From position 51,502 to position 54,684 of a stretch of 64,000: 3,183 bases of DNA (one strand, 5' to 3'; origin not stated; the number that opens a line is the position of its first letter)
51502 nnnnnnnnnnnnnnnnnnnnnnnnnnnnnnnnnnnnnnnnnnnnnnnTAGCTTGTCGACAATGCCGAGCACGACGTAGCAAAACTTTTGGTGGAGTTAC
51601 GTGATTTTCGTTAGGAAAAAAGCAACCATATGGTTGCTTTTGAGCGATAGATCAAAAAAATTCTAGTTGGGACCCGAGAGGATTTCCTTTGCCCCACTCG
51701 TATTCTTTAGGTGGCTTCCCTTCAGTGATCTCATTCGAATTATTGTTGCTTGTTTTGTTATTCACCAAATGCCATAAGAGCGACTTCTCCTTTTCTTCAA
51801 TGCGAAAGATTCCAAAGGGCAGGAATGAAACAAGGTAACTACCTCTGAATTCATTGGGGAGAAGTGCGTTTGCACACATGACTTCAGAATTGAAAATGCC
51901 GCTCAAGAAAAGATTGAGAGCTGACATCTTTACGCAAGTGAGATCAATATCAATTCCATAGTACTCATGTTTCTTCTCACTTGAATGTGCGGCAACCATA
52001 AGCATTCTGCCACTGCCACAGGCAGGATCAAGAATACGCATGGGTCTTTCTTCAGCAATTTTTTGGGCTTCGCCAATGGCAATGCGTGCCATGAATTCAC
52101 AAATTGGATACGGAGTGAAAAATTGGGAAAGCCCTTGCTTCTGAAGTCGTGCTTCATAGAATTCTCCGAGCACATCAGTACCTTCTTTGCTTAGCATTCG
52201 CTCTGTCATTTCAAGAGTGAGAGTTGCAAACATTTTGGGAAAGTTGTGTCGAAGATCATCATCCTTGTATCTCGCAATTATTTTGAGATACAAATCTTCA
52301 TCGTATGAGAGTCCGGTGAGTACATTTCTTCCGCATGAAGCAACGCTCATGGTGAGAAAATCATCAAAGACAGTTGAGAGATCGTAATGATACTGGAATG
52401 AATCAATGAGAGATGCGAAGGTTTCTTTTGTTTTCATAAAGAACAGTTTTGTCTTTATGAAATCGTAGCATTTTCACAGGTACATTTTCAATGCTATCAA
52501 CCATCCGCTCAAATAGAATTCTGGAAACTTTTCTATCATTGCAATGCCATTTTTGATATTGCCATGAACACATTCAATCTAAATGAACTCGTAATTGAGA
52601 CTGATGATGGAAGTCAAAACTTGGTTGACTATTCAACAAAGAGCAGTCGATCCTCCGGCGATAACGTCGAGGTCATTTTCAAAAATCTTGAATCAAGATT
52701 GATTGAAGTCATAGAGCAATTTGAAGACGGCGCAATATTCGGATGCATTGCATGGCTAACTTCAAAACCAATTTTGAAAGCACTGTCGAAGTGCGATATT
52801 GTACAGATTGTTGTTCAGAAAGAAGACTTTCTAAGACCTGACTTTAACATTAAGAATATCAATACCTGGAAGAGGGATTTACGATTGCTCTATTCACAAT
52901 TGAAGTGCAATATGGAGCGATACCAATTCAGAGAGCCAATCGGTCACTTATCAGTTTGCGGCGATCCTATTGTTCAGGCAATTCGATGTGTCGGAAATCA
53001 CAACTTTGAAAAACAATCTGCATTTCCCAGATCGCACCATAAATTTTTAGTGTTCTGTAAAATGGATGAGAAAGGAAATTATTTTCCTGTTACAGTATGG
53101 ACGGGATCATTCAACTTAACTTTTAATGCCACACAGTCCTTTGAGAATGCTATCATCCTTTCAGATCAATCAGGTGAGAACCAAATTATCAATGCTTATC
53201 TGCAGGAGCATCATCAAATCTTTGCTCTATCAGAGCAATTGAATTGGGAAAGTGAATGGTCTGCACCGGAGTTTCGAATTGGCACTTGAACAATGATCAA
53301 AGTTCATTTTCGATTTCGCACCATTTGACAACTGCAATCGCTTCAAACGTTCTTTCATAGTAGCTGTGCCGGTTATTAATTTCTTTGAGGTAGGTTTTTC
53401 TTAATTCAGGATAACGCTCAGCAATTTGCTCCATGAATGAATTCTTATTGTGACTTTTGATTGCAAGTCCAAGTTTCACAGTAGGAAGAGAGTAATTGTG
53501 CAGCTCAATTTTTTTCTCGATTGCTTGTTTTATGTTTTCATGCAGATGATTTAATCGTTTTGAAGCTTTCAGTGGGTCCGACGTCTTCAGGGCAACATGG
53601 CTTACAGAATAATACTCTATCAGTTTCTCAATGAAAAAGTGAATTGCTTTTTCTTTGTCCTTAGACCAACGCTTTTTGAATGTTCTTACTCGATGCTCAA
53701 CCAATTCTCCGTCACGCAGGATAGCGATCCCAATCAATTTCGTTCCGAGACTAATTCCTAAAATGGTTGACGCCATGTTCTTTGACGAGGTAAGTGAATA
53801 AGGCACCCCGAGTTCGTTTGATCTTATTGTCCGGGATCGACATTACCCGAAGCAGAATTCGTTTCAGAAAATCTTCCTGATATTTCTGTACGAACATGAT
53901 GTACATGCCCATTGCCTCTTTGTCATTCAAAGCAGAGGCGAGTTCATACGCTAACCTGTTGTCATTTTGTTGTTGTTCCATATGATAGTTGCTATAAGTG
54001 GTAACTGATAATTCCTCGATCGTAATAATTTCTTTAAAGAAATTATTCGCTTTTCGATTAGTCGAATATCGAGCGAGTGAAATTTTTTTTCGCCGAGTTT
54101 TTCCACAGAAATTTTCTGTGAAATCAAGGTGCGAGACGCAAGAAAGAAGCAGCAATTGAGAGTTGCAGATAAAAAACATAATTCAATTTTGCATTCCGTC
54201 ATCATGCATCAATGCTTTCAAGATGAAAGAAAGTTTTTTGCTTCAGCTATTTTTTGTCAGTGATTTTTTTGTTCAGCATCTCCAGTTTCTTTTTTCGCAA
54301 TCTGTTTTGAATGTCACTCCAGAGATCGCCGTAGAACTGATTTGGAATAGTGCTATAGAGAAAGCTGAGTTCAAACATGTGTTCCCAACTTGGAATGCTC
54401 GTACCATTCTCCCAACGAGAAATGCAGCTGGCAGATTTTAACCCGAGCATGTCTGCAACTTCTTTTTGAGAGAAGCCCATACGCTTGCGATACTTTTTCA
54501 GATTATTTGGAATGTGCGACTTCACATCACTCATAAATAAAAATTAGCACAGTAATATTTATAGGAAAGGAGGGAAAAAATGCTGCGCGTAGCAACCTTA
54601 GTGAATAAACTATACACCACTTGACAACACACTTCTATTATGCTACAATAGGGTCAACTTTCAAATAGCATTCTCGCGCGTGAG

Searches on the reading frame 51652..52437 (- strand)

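Call 27: search_protein_families(library=pfam, proteins=[window:51652-52437:-], max_evalue=0.001)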
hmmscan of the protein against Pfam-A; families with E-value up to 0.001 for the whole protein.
window:51652-52437:- (261 aa): 3 families
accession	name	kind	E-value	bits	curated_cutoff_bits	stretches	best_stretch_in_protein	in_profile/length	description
PF02384.22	N6_Mtase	-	8.4e-15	55.3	20.4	1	87-211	3-138/311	N-6 DNA Methylase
PF13847.12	Methyltransf_31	-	0.00011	22.3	27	1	133-170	5-42/145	Methyltransferase domain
PF01209.24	Ubie_methyltran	-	0.00048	20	20.1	1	127-220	43-136/233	ubiE/COQ5 methyltransferase family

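Call 68: search_protein_families(library=padloc, proteins=[window:51652-52437:-], max_evalue=0.01)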
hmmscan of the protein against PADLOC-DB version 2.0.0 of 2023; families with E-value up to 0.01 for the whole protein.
window:51652-52437:- (261 aa): 47 families (the best 25 are shown)
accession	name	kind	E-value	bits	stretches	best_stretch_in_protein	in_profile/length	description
PDLC04134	mad2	-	2.7e-12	44.3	1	83-196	247-353/492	mads_2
PDLC03027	MTase_I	-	1.5e-10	38.2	1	84-198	132-249/810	Type I methyltransferase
PDLC03033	MTase_I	-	9.5e-10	36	1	15-194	105-291/541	Type I methyltransferase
PDLC03022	MTase_I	-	1.2e-09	35.1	1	81-190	157-275/857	Type I methyltransferase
PDLC03021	MTase_I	-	2.8e-08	31.1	1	85-192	141-261/491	Type I methyltransferase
PDLC03026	MTase_I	-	3.5e-08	31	1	37-165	72-214/487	Type I methyltransferase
PDLC03624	REase_MTase_IIG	-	3.1e-07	26.7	1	80-152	392-467/1271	Type IIG restriction enzyme-methyltransferase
PDLC03029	MTase_I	-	4.2e-07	26.8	1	92-210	167-293/661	Type I methyltransferase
PDLC03226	MTase_II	-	5.4e-07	26.6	1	101-176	14-93/579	Type II methyltransferase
PDLC03032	MTase_I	-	1.6e-06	24.5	1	84-198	134-251/1001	Type I methyltransferase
PDLC03035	MTase_I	-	2.2e-06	24.5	1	68-181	133-251/653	Type I methyltransferase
PDLC03317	MTase_II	-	2.2e-06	24.3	1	61-149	251-345/831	Type II methyltransferase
PDLC02518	PglX|PglXI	-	3.7e-06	22.9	1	121-185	297-379/1412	PglX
PDLC03291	MTase_II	-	3.8e-06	24.4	1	95-185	181-285/362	Type II methyltransferase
PDLC03311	MTase_II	-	1.2e-05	22.2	1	100-170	13-77/464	Type II methyltransferase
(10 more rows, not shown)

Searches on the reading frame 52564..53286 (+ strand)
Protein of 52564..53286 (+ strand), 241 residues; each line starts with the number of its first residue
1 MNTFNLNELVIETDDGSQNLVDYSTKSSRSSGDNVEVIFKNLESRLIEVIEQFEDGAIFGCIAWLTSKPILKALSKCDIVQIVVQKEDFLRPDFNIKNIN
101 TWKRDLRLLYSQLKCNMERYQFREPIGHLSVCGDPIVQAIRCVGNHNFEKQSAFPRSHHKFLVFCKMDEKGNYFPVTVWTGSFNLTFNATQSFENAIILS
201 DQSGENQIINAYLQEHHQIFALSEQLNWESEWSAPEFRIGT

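Call 27: search_protein_families(library=pfam, proteins=[window:52564-53286:+], max_evalue=0.001)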
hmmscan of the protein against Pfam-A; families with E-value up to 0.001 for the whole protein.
window:52564-53286:+ (241 aa): 1 family
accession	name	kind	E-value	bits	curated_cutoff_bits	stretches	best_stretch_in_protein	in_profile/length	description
PF13091.12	PLDc_2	-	3.6e-05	24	27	1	152-212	76-127/132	PLD-like domain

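Call 68: search_protein_families(library=padloc, proteins=[window:52564-53286:+], max_evalue=0.01)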
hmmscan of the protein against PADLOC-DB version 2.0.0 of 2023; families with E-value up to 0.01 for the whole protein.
window:52564-53286:+ (241 aa): 0 families

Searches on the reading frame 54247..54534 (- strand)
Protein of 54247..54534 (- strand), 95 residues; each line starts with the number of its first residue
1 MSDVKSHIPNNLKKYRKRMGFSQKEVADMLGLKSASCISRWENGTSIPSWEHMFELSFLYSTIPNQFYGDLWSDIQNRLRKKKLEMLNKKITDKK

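Call 27: search_protein_families(library=pfam, proteins=[window:54247-54534:-], max_evalue=0.001)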
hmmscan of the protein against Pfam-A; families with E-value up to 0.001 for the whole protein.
window:54247-54534:- (95 aa): 3 families
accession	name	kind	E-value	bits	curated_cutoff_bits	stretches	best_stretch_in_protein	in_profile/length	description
PF01381.28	HTH_3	-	3.6e-11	43.4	23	1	12-56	1-44/55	Helix-turn-helix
PF12844.13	HTH_19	-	1.4e-06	28.6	30.2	1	11-54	3-44/64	Helix-turn-helix domain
PF13560.12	HTH_31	-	1.6e-06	28.8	27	1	12-51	6-45/64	Helix-turn-helix domain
